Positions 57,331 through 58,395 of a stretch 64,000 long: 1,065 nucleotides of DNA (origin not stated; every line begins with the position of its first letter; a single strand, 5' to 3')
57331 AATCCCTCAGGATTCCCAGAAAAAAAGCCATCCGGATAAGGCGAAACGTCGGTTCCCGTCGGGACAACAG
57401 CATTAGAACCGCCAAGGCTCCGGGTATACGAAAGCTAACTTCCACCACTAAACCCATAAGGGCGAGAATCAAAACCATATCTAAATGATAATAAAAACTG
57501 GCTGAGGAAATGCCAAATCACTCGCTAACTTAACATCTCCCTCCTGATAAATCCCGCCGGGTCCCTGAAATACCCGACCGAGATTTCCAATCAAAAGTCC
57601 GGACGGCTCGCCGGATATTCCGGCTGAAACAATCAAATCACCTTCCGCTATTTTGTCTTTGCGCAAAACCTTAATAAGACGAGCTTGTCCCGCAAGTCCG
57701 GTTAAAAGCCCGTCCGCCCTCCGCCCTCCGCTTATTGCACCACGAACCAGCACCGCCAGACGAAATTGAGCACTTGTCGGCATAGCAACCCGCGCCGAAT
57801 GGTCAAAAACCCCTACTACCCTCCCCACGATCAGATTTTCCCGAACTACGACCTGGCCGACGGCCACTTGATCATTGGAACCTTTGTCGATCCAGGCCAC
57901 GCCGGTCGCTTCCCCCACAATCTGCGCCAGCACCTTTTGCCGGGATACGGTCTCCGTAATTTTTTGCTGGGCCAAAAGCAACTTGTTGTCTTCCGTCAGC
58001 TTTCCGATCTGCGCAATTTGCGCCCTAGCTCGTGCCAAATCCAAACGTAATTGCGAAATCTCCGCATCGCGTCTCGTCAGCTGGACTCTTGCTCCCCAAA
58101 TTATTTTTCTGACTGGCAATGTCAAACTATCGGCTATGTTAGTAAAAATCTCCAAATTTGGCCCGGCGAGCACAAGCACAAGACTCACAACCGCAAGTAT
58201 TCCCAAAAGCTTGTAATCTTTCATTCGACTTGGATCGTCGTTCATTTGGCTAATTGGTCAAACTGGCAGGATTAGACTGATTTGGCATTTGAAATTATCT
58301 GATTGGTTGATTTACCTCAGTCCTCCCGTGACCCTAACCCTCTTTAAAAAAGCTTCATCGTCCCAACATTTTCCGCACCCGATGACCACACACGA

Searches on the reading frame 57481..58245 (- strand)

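Call 53: search_protein_families(library=pfam, proteins=[window:57481-58245:-])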
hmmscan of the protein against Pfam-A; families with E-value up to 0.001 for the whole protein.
window:57481-58245:- (254 aa): 1 family
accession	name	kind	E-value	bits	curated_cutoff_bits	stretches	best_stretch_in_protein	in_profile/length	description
PF04085.20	MreC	-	2.2e-22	79.9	28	1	115-253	11-146/147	Rod shape-determining protein MreC, barrel core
